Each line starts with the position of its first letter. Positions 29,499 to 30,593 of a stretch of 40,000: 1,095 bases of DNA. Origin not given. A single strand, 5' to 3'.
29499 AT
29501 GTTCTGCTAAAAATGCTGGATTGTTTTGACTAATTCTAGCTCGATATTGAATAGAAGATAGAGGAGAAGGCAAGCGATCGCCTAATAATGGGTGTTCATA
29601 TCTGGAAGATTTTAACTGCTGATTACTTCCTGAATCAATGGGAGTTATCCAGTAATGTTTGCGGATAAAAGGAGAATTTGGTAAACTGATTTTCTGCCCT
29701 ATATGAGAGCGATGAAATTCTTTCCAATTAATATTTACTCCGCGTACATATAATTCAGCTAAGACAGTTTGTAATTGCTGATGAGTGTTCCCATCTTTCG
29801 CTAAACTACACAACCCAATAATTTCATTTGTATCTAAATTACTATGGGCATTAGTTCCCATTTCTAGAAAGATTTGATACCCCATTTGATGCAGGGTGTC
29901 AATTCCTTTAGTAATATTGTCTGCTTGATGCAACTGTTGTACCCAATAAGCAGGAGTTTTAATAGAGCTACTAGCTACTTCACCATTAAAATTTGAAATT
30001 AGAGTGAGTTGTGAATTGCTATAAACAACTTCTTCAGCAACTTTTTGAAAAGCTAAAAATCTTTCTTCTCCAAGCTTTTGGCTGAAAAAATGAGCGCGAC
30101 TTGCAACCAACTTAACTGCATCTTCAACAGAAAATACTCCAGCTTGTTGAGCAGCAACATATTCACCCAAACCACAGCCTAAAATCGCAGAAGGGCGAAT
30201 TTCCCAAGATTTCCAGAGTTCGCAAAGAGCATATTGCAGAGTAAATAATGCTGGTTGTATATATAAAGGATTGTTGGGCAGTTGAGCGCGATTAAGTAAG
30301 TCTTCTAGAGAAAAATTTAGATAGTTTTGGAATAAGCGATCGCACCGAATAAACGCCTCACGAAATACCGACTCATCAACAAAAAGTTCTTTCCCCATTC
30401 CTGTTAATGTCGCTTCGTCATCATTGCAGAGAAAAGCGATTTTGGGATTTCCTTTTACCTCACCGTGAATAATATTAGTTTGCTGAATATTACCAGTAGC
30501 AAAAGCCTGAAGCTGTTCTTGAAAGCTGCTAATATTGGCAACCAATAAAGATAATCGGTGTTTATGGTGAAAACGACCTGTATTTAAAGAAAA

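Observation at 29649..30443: McyD module-1 acyltransferase is catalytically gutted while the ORF stays intact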

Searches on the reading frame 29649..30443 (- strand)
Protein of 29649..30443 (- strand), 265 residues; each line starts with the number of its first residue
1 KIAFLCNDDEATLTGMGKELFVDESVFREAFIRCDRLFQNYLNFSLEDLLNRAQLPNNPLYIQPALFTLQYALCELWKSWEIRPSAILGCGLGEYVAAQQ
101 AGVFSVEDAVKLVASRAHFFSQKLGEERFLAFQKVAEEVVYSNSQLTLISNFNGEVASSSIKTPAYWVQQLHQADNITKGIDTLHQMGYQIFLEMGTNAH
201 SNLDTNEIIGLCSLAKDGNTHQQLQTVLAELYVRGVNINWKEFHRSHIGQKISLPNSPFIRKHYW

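Call 12: find_related_loci(query=A1, collection=genome_contigs, flank=10000)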
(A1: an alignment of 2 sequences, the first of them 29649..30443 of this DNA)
Query A1 (265 aa) in genome_contigs; peptide patterns used: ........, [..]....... (x = any residue, [..] = any of these).
87 stretches matched a pattern; 11 encode a relative of the query (tblastn E <= 1e-3); 11 distinct loci.
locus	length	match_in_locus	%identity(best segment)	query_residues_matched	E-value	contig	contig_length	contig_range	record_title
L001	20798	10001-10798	72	1-265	7e-127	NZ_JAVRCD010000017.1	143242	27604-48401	MAG: Nostoc sp. DedQUE08 contig_17, whole genome shotgun sequence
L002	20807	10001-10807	67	1-265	2e-124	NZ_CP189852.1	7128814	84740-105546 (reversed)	Aliinostoc sp. HNIBRCY26 chromosome, complete genome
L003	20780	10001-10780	70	1-265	1e-123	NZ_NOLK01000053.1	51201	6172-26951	Nostoc sp. 'Peltigera membranacea cyanobiont' 232 scaffold53, whole genome shotgun sequence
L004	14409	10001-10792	68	1-265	3e-120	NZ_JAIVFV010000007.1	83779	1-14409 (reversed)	Nostoc sp. CHAB 5836 NODE_7_length_83779_cov_12.703797, whole genome shotgun sequence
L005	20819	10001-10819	65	1-265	1e-119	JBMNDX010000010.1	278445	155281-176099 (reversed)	MAG: Nostochopsis sp. isolate Haneayah contig10, whole genome shotgun sequence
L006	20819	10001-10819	66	1-265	5e-119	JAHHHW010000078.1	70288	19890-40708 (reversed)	MAG: Pelatocladus maniniholoensis HA4357-MV3 scaffold_23_c1, whole genome shotgun sequence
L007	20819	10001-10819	64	1-265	2e-117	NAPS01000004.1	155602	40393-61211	Westiellopsis prolifica IICB1 scaffold_12, whole genome shotgun sequence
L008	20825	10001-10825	53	1-265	4e-87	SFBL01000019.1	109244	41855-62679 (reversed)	MAG: Microcystis aeruginosa Ma_SC_T_19800800_S464 S464_19, whole genome shotgun sequence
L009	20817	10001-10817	57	1-265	7e-91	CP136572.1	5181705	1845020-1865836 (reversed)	MAG: Planktothrix sp. GU0601_MAG3 chromosome, complete genome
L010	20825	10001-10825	53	1-265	9e-87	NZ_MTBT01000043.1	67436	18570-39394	Microcystis sp. LSC13-02 Ga0066226_1043, whole genome shotgun sequence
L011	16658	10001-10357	28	1-122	3e-7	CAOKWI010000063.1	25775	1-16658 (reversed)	MAG TPA_asm: uncultured Lachnospiraceae bacterium isolate SRR15730538_bin.30_metawrap_v1.3_MAG genome assembly, contig:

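Call 60: list_cluster_members(proteins=[L008:8282-19984:+, L010:8282-19984:+, P0105])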
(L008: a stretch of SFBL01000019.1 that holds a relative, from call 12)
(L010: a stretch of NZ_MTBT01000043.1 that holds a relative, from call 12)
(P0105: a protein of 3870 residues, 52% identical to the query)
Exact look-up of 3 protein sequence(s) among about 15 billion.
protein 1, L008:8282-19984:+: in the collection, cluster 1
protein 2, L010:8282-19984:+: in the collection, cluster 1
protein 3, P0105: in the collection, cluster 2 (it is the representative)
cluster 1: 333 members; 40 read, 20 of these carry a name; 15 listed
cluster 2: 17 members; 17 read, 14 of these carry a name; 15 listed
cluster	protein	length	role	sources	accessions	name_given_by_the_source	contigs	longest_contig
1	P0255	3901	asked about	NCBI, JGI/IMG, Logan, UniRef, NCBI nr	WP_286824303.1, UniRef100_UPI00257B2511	type I polyketide synthase [Microcystis sp. LSC13-02] | type I polyketide synthase n=1 Tax=Microcystis sp. LSC13-02 TaxID=1895004 ...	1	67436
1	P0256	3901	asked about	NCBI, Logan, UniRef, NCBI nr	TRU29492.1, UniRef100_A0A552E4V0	MAG: SDR family NAD(P)-dependent oxidoreductase [Microcystis aeruginosa ... | SDR family NAD(P)-dependent oxidoreductase n=2 Tax=Microcystis aeruginosa TaxID=1126 ...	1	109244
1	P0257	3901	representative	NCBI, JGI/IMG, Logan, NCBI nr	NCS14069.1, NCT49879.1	MAG: SDR family NAD(P)-dependent oxidoreductase [Microcystis aeruginosa G13-12] | SDR family NAD(P)-dependent oxidoreductase [Microcystis aeruginosa G13-12]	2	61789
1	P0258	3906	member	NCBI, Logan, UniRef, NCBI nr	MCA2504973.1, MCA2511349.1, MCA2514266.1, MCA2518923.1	MAG: SDR family NAD(P)-dependent oxidoreductase [Microcystis sp. M54BS1] | type I polyketide synthase n=1 Tax=unclassified Microcystis TaxID=2643300 ... | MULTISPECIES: type I polyketide synthase [unclassified Microcystis]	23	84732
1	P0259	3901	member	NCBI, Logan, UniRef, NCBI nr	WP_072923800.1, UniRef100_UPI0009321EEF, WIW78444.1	type I polyketide synthase [Microcystis aeruginosa] | type I polyketide synthase n=1 Tax=Microcystis aeruginosa TaxID=1126 RepID=UPI0009321EEF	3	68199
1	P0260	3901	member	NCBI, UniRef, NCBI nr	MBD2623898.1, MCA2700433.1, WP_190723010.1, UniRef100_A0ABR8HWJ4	SDR family NAD(P)-dependent oxidoreductase [Microcystis flos-aquae FACHB-1344] | SDR family NAD(P)-dependent oxidoreductase n=10 Tax=Microcystis TaxID=1125 ... | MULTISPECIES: type I polyketide synthase [Microcystis]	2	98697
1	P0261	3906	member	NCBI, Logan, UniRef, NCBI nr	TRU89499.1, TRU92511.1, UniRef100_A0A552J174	MAG: SDR family NAD(P)-dependent oxidoreductase [Microcystis novacekii ... | SDR family NAD(P)-dependent oxidoreductase n=2 Tax=Microcystis TaxID=1125 ...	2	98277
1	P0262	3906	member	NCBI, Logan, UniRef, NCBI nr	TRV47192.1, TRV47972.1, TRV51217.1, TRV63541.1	MAG: SDR family NAD(P)-dependent oxidoreductase [Microcystis panniformis ... | SDR family NAD(P)-dependent oxidoreductase n=1 Tax=Microcystis panniformis ...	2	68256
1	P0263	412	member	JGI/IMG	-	microcystin synthetase protein McyD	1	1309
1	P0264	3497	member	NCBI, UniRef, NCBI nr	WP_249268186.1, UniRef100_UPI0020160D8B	type I polyketide synthase [Microcystis aeruginosa] | type I polyketide synthase n=1 Tax=Microcystis aeruginosa TaxID=1126 RepID=UPI0020160D8B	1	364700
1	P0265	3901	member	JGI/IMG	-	microcystin synthetase protein McyD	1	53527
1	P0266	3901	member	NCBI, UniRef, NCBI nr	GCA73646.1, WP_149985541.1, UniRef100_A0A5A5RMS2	narbonolide/10-deoxymethynolide synthase PikA1, modules 1 and 2 [Microcystis aeruginosa ... | Narbonolide/10-deoxymethynolide synthase PikA1, modules 1 and 2 n=2 Tax=Microcystis ... | type I polyketide synthase [Microcystis aeruginosa]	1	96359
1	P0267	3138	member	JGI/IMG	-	microcystin synthetase protein McyD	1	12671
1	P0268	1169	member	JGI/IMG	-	microcystin synthetase protein McyD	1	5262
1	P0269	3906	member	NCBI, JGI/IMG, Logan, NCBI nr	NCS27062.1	MAG: SDR family NAD(P)-dependent oxidoreductase [Microcystis aeruginosa F13-15] | SDR family NAD(P)-dependent oxidoreductase [Microcystis aeruginosa F13-15]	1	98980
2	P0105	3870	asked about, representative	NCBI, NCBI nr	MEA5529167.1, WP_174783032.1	type I polyketide synthase [Dolichospermum sp. UHCC 0684] | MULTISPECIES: type I polyketide synthase [unclassified Dolichospermum]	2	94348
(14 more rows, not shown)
